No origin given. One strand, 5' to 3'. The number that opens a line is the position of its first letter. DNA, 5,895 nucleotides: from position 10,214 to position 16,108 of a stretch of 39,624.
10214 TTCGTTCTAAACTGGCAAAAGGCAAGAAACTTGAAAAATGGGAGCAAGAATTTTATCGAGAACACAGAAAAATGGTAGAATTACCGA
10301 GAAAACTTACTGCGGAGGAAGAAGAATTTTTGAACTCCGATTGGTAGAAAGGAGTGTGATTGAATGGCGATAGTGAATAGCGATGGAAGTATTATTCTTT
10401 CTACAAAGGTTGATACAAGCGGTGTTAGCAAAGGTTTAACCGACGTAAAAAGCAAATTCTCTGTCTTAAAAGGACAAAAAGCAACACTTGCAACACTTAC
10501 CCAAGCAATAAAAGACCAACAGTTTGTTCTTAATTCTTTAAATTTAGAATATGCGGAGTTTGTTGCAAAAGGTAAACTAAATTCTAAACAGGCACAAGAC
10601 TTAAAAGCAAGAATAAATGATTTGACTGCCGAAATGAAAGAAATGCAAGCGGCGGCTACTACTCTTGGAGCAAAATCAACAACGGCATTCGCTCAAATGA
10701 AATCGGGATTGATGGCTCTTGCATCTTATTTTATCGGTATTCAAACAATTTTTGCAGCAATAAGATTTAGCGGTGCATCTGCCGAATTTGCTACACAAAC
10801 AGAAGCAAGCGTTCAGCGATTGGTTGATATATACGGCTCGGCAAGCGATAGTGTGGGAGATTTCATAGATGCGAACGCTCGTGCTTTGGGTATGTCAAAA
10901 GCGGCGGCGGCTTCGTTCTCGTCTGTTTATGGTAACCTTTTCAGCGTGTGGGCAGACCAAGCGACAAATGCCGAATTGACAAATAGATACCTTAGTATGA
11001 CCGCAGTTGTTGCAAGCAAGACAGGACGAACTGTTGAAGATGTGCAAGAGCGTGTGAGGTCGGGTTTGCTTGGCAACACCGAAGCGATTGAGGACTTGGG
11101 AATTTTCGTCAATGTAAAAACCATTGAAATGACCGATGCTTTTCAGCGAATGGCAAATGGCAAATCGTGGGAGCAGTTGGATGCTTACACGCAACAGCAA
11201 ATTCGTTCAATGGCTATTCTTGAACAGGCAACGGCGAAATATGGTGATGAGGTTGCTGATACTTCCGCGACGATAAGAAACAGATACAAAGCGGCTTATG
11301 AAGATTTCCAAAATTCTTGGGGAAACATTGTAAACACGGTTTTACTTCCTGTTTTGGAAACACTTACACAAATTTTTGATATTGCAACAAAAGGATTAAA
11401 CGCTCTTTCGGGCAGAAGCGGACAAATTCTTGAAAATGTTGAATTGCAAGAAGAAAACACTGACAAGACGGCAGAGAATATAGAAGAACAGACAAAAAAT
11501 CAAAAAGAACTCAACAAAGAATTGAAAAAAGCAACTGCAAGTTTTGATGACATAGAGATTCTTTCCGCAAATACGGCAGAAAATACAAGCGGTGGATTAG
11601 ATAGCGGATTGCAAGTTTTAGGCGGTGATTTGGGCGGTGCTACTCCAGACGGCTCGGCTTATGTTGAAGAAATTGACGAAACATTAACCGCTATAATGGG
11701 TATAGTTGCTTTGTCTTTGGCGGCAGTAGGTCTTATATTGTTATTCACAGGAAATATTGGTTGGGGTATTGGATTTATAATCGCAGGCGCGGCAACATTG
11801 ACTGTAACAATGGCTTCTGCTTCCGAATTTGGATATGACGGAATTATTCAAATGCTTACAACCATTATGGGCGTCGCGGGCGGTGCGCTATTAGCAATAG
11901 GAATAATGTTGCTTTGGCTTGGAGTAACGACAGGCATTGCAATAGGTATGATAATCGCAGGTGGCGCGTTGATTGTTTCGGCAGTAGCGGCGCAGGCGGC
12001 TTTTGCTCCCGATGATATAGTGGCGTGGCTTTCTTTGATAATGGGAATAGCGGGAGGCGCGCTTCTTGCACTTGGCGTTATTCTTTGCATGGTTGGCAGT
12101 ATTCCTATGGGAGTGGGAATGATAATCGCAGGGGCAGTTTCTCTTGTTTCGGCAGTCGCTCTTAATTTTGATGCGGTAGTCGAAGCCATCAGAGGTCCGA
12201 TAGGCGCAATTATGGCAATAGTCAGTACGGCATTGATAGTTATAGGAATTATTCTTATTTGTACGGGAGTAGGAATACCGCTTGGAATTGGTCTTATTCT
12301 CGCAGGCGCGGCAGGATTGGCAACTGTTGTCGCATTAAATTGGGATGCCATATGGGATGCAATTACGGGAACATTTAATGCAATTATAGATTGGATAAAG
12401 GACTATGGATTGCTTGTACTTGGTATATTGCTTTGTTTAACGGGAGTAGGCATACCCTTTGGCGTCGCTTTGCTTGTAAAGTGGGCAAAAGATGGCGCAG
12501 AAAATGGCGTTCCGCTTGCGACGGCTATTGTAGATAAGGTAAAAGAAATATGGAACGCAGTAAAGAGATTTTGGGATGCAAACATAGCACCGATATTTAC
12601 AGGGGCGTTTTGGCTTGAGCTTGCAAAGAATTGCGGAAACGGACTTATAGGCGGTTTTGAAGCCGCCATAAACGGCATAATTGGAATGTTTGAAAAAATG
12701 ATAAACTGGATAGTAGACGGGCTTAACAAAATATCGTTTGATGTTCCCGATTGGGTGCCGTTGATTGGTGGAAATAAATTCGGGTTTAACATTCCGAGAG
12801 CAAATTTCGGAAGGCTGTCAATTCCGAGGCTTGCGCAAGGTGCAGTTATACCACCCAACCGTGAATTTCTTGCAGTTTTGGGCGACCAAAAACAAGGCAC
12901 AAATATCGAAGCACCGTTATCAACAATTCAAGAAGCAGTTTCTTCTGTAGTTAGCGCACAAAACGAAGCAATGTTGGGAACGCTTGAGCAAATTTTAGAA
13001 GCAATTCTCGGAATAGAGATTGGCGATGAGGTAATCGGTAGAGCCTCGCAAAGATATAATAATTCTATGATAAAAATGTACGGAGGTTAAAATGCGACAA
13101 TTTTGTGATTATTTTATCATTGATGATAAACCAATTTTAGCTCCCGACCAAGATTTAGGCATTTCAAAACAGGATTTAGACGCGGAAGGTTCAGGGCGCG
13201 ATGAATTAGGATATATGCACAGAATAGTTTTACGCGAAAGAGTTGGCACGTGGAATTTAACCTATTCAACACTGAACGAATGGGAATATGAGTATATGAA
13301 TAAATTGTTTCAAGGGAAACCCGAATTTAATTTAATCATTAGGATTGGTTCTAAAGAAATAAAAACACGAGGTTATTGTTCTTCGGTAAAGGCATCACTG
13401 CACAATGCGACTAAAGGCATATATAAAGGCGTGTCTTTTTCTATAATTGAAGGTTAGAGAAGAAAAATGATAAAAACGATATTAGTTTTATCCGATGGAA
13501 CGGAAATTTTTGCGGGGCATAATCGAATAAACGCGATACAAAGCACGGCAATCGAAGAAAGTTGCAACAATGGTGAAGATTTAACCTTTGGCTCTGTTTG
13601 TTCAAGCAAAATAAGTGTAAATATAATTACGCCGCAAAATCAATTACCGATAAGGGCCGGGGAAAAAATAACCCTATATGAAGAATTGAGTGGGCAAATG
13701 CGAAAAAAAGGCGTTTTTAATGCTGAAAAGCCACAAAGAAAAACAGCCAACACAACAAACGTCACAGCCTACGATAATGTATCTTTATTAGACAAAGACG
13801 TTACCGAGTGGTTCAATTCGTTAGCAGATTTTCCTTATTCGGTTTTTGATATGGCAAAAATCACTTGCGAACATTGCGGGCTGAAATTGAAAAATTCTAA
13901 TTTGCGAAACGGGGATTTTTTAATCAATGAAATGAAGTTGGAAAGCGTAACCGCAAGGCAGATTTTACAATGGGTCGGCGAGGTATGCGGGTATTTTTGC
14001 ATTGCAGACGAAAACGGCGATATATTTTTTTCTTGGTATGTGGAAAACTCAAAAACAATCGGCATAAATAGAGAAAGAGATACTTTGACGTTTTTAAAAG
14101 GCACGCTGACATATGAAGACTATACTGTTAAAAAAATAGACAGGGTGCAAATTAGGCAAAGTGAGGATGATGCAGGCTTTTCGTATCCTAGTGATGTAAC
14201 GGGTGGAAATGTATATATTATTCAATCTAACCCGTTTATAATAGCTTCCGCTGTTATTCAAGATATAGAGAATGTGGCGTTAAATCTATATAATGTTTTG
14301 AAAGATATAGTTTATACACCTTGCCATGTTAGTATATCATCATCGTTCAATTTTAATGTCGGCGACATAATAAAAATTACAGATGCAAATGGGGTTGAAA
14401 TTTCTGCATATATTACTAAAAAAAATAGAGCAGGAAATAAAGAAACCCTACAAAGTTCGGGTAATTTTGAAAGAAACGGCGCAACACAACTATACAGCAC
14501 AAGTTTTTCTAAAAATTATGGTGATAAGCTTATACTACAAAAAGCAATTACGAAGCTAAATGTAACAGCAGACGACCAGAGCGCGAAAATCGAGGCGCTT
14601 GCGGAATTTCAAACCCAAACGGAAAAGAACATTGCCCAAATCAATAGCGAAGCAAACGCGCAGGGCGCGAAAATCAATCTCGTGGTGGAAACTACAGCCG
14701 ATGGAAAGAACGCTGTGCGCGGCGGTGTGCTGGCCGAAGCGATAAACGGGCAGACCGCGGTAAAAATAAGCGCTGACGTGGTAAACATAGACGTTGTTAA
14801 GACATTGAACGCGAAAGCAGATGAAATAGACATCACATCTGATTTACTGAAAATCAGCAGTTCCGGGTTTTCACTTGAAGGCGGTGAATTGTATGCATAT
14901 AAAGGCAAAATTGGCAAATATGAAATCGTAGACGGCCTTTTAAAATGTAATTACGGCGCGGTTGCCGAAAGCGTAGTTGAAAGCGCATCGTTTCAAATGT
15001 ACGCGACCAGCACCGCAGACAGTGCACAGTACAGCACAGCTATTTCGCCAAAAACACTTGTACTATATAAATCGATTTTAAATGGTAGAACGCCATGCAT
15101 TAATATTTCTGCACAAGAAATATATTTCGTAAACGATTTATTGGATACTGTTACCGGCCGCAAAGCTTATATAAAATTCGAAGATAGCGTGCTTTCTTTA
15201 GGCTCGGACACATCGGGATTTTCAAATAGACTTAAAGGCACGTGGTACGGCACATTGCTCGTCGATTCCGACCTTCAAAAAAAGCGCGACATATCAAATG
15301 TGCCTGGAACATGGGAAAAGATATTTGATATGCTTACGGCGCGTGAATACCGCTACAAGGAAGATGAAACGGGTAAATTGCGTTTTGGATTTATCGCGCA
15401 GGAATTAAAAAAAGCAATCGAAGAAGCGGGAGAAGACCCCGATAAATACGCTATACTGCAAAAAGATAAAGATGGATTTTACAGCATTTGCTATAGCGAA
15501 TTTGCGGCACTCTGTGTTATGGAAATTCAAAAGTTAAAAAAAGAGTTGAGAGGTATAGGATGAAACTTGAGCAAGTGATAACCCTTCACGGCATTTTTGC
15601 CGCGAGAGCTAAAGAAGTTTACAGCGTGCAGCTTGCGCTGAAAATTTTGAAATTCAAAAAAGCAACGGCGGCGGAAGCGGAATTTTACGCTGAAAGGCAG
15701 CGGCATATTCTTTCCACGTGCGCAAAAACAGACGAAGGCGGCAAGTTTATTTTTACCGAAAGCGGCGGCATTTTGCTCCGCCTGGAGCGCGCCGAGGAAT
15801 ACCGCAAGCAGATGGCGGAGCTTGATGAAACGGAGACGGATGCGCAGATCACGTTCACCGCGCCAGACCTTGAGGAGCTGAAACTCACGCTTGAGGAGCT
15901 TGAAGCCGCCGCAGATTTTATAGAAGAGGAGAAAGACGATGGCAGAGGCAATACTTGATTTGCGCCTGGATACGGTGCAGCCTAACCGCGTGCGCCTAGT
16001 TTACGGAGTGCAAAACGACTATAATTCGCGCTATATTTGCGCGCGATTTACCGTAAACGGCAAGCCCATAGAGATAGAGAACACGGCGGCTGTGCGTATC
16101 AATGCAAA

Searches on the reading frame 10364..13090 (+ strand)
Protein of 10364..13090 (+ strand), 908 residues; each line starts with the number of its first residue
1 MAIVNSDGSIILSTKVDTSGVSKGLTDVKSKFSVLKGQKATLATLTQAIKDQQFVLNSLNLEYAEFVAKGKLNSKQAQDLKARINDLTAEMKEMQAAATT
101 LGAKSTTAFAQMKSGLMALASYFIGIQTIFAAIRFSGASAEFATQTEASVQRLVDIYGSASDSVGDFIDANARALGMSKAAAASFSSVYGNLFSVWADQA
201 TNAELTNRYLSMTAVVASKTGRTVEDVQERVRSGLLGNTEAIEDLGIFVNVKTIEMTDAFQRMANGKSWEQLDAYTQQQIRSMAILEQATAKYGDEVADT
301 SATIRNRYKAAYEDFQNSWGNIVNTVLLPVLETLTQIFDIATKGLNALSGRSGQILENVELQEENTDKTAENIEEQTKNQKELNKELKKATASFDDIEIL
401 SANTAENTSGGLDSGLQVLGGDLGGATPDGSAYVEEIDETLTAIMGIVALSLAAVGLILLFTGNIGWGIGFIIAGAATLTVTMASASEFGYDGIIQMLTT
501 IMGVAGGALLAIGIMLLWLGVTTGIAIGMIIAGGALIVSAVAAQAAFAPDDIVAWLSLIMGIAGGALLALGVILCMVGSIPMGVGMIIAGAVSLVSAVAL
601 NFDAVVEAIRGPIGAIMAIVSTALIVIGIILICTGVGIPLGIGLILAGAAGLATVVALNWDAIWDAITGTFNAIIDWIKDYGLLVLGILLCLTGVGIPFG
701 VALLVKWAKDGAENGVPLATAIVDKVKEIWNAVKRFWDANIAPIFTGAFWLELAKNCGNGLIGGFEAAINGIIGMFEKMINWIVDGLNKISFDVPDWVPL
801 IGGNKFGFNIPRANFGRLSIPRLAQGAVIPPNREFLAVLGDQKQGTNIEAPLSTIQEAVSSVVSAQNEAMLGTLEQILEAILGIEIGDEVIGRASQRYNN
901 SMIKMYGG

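Call 81: search_protein_families(library=phrogs, proteins=[window:10364-13090:+], max_evalue=0.00001)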
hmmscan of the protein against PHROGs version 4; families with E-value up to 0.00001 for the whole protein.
window:10364-13090:+ (908 aa): 6 families
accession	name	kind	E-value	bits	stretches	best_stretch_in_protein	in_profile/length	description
phrog_31409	-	tail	2e-58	199.2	1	85-338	27-280/365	tail length tape measure protein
phrog_1535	-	tail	1.5e-45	156.9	2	38-429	124-497/1152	tail length tape measure protein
phrog_31167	-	unknown function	1.8e-17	64.4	1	254-339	2-90/515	-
phrog_15193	-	unknown function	2.8e-16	60.8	1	61-243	13-182/187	-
phrog_167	-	tail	2.7e-12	46.3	1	16-797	173-918/1555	tail length tape measure protein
phrog_23464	-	unknown function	9.7e-11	42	1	818-867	450-499/539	-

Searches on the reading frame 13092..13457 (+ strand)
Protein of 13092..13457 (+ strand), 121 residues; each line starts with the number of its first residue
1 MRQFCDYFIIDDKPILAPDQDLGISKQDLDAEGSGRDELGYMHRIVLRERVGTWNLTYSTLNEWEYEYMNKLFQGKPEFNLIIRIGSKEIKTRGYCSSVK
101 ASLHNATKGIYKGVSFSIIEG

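Call 81: search_protein_families(library=phrogs, proteins=[window:13092-13457:+], max_evalue=0.00001)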
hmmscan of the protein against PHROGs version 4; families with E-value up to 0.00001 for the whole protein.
window:13092-13457:+ (121 aa): 1 family
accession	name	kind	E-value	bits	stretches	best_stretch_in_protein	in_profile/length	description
phrog_1194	-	unknown function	1.7e-12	48.3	1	7-120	5-124/125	-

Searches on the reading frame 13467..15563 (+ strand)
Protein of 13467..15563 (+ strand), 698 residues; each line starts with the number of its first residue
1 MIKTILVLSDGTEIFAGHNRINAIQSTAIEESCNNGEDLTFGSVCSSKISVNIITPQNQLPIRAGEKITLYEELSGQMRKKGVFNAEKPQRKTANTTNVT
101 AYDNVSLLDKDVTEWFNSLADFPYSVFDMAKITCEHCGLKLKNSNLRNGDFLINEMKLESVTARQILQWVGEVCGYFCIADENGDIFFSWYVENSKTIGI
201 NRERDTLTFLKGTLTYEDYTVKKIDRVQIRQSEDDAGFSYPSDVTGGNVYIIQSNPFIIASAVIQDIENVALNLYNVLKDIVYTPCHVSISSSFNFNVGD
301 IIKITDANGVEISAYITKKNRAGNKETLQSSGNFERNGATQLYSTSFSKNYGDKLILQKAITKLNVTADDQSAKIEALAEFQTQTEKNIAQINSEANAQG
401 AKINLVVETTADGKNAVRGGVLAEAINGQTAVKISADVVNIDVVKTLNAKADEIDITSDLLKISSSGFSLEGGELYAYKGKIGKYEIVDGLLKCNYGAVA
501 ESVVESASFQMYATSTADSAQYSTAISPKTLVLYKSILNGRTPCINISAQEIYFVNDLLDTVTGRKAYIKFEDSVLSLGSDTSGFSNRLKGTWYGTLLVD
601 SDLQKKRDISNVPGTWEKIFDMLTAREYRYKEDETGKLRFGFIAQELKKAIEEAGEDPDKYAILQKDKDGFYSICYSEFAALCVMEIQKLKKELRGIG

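Call 16: search_protein_families(library=phrogs, proteins=[window:13467-15563:+], max_evalue=0.001)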
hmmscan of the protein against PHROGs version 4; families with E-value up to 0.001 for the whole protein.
window:13467-15563:+ (698 aa): 5 families
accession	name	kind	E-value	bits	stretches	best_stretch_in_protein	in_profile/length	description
phrog_18190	-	unknown function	1.4e-32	113.9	2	215-466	250-497/723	-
phrog_6616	-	tail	1.5e-24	87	1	7-350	26-366/991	tail protein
phrog_31154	-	unknown function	3.1e-10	41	1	600-682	159-245/248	-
phrog_1980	-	tail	7.1e-10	39.8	1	344-694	158-423/449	tail fiber protein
phrog_7121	-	tail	6.9e-05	22.1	1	572-687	771-909/927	tail fiber protein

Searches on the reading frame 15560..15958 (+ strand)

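Call 16: search_protein_families(library=phrogs, proteins=[window:15560-15958:+], max_evalue=0.001)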
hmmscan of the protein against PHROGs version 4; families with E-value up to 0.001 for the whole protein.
window:15560-15958:+ (132 aa): 1 family
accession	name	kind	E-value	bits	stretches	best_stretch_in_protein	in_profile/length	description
phrog_1401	-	unknown function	2.9e-07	31.5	1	22-115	23-117/140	-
